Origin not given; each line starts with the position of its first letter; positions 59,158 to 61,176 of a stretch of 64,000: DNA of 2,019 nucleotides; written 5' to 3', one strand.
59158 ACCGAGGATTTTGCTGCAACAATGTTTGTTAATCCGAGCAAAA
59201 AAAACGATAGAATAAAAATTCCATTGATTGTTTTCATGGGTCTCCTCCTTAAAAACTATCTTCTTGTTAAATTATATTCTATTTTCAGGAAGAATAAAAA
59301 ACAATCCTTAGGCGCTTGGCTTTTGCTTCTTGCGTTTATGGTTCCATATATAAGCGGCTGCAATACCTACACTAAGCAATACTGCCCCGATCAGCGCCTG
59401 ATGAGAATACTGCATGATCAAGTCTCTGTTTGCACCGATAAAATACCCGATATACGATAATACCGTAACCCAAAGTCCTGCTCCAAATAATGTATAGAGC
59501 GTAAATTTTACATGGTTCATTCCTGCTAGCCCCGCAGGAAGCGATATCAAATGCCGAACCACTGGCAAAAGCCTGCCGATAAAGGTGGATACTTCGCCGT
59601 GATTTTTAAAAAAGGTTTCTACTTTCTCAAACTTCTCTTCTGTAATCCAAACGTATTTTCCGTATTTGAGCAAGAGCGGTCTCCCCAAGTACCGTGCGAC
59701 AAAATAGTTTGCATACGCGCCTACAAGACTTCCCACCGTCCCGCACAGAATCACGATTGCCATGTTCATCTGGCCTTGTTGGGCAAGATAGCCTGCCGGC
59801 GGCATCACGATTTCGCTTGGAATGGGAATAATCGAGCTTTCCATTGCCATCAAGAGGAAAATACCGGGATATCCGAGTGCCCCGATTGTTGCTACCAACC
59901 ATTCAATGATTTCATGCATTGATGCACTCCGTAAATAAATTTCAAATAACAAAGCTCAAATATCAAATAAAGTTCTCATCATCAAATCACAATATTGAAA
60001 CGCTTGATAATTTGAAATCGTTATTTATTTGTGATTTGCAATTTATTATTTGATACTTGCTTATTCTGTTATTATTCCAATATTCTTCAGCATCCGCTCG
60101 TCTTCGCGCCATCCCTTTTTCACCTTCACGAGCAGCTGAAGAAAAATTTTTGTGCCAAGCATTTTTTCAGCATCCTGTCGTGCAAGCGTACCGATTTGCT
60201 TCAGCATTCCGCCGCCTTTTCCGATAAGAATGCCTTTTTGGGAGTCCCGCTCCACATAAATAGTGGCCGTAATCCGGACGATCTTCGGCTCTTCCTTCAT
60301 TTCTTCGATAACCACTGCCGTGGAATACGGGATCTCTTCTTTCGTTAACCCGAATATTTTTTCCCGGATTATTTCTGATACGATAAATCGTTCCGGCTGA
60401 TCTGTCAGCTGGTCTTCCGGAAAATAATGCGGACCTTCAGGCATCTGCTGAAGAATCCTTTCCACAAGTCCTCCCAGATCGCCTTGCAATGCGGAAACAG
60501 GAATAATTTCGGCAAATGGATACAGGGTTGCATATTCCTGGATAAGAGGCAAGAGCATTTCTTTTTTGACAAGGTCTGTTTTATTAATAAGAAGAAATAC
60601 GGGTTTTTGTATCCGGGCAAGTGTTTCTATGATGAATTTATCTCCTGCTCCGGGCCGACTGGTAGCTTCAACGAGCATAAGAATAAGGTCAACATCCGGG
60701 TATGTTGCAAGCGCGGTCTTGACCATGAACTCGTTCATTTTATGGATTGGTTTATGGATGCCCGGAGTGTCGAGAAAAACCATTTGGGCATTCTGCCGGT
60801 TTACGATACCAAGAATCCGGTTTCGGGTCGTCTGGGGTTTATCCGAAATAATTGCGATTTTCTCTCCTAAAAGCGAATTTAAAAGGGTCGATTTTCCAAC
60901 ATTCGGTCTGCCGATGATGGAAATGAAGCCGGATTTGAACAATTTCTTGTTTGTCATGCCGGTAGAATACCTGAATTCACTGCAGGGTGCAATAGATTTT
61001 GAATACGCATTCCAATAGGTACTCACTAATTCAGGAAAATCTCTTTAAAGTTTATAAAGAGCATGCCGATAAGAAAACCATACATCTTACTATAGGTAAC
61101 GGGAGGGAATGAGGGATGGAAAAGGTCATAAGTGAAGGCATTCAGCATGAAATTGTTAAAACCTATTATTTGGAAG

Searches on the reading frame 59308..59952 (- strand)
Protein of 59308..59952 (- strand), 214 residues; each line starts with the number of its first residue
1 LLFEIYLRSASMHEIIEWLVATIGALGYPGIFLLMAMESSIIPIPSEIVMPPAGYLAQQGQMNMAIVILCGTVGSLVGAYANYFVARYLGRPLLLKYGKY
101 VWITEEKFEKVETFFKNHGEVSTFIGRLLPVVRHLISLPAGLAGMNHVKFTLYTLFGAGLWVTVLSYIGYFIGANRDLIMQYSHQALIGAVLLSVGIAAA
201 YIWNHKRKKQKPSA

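Call 73: search_protein_families(library=pfam, proteins=[window:59308-59952:-], max_evalue=0.00001)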
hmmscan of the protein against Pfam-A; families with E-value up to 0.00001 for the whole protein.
window:59308-59952:- (214 aa): 1 family
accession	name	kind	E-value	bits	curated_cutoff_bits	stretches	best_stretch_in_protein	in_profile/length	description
PF09335.16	VTT_dom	-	5.1e-25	88.8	33.9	1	44-170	1-122/123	VTT domain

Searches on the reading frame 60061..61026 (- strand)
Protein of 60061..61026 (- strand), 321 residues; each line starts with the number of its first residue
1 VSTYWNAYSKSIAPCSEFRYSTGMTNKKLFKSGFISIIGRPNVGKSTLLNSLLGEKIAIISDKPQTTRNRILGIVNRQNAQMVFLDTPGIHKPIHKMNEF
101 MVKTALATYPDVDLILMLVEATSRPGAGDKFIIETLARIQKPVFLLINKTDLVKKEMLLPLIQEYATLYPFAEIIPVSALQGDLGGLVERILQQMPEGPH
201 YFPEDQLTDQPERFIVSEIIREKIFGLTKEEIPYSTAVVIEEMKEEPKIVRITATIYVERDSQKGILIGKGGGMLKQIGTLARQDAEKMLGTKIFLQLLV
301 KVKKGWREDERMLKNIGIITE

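Call 73: search_protein_families(library=pfam, proteins=[window:60061-61026:-], max_evalue=0.00001)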
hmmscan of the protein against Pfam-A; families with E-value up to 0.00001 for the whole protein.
window:60061-61026:- (321 aa): 6 families
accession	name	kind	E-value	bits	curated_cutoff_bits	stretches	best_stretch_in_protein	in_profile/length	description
PF01926.29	MMR_HSR1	-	6.9e-27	94.2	21.9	1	35-149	2-113/113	50S ribosome-binding GTPase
PF07650.23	KH_2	-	4.6e-21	74.9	22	1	231-307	1-78/78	KH domain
PF02421.24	FeoB_N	-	3.1e-11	43.5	27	1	35-157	3-122/156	Ferrous iron transport protein B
PF00350.29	Dynamin_N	-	6.4e-09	36.5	27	0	35-74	1-40/168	Dynamin family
PF00009.33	GTP_EFTU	-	3e-08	33.9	26.5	1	35-183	6-173/188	Elongation factor Tu GTP binding domain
PF03193.22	RsgA_GTPase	-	7.7e-08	32.8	30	0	27-92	101-170/174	RsgA GTPase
